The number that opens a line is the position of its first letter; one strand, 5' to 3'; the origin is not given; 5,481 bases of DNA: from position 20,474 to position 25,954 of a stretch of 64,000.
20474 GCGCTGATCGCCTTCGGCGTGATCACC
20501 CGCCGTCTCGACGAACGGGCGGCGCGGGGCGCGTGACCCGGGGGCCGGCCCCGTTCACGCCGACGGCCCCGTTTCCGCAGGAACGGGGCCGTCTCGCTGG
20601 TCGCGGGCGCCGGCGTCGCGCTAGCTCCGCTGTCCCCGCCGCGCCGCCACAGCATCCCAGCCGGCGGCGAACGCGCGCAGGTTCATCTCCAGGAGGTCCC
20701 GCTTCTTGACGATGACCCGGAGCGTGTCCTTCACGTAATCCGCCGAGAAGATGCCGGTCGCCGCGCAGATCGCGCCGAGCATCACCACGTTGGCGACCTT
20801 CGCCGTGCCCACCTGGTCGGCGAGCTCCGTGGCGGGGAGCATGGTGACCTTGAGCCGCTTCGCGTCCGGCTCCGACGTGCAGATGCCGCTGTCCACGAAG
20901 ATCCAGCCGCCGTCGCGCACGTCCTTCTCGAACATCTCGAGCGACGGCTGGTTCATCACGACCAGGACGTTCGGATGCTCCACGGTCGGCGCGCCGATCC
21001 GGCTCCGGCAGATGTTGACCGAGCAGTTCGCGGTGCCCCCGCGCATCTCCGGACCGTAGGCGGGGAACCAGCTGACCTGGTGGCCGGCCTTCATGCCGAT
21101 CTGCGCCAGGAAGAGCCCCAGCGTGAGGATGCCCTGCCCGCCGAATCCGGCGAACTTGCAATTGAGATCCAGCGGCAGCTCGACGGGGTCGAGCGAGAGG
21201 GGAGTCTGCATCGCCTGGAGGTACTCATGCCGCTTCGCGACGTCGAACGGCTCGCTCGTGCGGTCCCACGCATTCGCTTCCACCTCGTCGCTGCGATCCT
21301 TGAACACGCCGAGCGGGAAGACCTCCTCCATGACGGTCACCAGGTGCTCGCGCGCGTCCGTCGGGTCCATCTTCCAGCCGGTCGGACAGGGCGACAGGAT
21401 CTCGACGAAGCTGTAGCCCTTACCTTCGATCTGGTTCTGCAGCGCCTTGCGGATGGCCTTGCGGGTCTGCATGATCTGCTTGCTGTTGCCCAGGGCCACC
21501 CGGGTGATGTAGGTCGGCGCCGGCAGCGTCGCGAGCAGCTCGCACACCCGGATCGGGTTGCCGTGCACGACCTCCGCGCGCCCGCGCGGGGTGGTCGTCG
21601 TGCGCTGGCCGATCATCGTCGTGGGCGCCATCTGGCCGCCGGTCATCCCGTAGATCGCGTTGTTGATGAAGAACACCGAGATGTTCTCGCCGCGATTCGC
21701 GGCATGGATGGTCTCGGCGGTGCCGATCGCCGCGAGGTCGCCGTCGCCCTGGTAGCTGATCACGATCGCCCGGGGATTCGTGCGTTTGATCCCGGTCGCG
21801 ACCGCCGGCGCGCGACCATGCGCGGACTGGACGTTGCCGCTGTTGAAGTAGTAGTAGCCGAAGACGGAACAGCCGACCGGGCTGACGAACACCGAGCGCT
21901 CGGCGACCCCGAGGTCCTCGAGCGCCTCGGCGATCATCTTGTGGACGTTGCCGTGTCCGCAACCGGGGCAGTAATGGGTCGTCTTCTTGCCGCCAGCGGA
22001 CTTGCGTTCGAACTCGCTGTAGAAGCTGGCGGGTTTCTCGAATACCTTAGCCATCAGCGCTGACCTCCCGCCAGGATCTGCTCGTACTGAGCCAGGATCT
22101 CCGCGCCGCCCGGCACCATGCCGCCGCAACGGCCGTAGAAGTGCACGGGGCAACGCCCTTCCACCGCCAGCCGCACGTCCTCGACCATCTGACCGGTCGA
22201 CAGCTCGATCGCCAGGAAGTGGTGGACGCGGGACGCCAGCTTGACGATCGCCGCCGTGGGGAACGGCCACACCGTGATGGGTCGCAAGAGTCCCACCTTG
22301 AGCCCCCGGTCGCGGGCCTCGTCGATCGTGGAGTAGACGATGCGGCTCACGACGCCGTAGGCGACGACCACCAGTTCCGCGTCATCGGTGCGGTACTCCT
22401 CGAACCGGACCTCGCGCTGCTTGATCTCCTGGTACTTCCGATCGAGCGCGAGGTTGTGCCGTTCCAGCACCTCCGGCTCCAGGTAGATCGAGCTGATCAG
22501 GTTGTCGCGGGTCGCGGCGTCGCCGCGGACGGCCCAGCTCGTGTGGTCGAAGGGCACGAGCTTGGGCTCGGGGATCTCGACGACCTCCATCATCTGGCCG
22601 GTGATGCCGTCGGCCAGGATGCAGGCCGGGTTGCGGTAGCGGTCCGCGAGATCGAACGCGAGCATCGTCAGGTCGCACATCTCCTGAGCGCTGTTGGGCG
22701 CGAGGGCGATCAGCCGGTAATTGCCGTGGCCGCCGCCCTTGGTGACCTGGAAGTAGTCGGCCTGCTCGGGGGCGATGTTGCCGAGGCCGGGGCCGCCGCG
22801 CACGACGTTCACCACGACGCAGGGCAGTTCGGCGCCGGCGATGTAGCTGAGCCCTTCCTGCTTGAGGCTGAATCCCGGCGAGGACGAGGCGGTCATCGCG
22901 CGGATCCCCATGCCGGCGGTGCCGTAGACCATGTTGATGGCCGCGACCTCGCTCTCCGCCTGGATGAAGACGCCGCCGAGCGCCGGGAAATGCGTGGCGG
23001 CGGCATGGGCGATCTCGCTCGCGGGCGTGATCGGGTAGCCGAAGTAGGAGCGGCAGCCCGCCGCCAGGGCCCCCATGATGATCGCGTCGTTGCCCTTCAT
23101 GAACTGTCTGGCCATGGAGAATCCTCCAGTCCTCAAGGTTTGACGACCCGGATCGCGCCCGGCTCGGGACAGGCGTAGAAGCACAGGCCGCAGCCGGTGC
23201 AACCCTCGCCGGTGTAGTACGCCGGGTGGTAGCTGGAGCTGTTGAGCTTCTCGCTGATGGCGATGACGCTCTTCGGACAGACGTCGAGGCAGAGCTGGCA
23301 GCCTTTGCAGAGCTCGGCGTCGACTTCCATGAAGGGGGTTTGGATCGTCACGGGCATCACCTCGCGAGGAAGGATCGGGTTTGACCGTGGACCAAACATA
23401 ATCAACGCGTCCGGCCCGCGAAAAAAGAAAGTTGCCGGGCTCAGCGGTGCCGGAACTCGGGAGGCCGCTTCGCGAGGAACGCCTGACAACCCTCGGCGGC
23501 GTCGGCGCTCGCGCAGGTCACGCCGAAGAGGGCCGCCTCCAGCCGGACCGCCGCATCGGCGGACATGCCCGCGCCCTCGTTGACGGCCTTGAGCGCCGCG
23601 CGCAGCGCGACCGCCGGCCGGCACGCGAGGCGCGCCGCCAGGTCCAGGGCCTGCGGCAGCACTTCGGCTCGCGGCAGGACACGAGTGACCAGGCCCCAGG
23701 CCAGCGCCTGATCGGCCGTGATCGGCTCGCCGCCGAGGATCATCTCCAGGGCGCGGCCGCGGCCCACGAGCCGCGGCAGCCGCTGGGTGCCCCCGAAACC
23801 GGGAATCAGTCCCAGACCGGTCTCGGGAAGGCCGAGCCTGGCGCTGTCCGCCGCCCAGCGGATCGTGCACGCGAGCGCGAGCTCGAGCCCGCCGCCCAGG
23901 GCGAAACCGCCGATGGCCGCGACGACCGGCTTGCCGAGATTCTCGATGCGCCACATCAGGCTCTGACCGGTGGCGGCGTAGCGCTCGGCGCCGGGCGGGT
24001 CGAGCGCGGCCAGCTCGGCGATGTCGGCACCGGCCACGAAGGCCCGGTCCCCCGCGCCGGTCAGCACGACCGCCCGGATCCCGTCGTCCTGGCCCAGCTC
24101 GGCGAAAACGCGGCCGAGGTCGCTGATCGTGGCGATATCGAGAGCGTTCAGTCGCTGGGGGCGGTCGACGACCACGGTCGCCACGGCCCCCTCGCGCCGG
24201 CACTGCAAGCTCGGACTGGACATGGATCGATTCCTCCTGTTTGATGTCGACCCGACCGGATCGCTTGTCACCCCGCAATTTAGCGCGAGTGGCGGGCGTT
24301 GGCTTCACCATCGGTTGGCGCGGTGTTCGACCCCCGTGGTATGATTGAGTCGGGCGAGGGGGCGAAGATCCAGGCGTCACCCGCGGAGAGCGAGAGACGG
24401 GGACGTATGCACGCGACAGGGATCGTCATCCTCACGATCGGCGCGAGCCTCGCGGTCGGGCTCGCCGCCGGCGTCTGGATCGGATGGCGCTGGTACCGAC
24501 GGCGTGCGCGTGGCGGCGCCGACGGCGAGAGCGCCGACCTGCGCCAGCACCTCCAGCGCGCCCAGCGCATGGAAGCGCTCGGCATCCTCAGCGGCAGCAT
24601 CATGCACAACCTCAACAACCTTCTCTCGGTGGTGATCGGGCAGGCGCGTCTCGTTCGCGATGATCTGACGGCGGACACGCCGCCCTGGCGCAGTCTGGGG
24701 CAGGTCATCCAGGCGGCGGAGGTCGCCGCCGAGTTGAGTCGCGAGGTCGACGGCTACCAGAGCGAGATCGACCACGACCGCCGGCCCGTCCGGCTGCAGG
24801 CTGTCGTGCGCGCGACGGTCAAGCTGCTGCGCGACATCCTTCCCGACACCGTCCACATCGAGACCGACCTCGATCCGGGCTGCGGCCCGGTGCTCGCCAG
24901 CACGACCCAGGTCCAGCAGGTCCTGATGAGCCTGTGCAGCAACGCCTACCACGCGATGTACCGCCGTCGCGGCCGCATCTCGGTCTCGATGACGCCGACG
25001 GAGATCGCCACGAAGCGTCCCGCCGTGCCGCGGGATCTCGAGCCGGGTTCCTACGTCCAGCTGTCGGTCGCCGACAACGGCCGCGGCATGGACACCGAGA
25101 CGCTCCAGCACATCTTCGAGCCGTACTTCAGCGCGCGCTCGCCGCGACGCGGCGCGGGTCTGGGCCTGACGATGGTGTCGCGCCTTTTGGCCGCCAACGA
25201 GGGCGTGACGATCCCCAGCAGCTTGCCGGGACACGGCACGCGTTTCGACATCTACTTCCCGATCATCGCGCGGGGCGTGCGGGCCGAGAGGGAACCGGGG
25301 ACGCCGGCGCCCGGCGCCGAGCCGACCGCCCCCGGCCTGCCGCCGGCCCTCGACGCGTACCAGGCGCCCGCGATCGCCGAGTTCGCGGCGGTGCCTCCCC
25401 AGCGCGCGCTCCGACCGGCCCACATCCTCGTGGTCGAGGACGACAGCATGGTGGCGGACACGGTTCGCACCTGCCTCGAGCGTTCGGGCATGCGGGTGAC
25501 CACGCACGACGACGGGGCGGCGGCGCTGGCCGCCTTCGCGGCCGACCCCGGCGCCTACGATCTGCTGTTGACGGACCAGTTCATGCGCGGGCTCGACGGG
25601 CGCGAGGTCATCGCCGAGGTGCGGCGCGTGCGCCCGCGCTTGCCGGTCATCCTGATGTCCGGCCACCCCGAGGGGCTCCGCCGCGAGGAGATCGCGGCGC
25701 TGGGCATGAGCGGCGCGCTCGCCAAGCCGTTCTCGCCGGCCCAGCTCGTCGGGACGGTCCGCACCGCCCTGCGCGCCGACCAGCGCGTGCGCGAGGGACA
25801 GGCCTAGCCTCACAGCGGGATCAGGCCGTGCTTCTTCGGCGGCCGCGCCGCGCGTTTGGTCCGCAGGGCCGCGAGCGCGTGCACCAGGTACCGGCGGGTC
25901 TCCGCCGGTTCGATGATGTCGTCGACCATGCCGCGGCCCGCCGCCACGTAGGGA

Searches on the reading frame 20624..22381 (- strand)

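Call 66: search_protein_families(library=pfam, proteins=[window:20624-22381:-], max_evalue=0.00001)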
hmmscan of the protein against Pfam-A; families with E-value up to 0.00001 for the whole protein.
window:20624-22381:- (586 aa): 2 families
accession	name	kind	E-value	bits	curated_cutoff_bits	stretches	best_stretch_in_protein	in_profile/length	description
PF01558.24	POR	-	2.1e-37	129.4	27.4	1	414-574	1-171/173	Pyruvate ferredoxin/flavodoxin oxidoreductase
PF02775.26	TPP_enzyme_C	-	6.7e-21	75.1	21.9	1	176-328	19-151/151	Thiamine pyrophosphate enzyme, C-terminal TPP binding domain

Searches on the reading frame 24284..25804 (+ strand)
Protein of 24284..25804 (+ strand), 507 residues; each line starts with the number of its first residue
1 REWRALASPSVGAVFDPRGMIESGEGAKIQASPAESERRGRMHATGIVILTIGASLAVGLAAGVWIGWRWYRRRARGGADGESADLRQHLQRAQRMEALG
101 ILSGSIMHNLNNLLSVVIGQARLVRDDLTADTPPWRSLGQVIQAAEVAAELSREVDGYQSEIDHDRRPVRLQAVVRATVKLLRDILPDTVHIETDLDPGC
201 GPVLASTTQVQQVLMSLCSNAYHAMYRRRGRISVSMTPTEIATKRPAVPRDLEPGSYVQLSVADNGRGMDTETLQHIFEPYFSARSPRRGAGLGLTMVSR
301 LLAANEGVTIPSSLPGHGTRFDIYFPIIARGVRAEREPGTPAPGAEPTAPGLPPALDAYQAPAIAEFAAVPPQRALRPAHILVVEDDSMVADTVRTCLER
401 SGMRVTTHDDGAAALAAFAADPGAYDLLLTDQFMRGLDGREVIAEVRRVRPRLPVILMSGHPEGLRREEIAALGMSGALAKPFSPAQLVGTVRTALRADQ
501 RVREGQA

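Call 66: search_protein_families(library=pfam, proteins=[window:24284-25804:+], max_evalue=0.00001)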
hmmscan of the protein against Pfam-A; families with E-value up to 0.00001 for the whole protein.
window:24284-25804:+ (507 aa): 2 families
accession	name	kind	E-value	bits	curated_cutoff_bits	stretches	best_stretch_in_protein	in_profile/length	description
PF00072.30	Response_reg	-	2.4e-21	76.4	30.2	1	381-492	1-110/111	Response regulator receiver domain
PF02518.31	HATPase_c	-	1e-15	58.6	26.4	1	208-326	4-108/111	Histidine kinase-, DNA gyrase B-, and HSP90-like ATPase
